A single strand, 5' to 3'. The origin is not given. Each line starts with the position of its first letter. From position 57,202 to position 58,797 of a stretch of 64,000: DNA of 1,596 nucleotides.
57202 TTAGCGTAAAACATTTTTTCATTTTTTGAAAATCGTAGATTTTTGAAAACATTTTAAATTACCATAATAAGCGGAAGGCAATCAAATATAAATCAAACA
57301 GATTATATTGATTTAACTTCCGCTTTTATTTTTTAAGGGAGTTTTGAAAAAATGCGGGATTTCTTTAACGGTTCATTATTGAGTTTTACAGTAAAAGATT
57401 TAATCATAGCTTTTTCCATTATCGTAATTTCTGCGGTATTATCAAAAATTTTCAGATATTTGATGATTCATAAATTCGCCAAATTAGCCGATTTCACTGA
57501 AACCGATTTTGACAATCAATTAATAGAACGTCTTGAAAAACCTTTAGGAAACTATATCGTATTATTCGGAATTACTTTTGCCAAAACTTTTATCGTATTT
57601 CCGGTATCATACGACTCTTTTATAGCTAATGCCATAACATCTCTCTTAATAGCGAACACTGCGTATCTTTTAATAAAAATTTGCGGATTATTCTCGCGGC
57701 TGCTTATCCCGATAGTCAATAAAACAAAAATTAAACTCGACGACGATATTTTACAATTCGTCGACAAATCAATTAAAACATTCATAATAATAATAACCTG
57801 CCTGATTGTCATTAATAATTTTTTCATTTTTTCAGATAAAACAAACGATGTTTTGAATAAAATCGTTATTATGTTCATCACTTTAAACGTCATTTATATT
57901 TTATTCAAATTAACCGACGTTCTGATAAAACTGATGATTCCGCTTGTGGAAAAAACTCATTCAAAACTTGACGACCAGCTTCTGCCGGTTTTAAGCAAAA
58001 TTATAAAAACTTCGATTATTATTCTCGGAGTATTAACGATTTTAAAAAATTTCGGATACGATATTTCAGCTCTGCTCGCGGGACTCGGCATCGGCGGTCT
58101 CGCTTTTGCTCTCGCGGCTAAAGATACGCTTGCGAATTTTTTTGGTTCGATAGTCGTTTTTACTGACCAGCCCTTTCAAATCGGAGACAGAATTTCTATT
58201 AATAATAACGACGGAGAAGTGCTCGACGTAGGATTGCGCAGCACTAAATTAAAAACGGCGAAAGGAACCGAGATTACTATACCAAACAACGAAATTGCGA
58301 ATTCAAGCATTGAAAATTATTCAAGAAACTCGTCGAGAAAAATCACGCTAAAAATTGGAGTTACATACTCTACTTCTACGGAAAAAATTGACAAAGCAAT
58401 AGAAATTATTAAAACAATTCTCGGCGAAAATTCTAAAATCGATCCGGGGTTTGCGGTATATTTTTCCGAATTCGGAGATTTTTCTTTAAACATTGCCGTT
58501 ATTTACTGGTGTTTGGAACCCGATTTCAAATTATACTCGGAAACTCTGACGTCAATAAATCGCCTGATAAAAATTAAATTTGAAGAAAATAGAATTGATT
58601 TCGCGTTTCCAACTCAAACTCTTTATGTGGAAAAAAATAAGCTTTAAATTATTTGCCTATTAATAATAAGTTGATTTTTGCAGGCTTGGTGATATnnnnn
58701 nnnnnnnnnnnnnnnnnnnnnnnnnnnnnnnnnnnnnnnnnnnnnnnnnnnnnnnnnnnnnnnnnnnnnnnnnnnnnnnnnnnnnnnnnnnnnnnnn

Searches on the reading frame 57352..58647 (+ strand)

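Call 65: search_protein_families(library=pfam, proteins=[window:57352-58647:+], max_evalue=0.00001)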
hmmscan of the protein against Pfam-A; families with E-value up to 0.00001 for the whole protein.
window:57352-58647:+ (431 aa): 3 families
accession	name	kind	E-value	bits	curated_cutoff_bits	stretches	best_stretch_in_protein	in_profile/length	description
PF00924.24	MS_channel_2nd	-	1.1e-22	80.4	20.2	1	258-325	1-68/68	Mechanosensitive ion channel, beta-domain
PF21082.3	MS_channel_3rd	-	8.7e-15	55.4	21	1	331-417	1-88/88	Mechanosensitive ion channel MscS, C-terminal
PF21088.3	MS_channel_1st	-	4.5e-10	39.8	23.1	1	216-257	1-42/42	Mechanosensitive ion channel, transmembrane helices 2/3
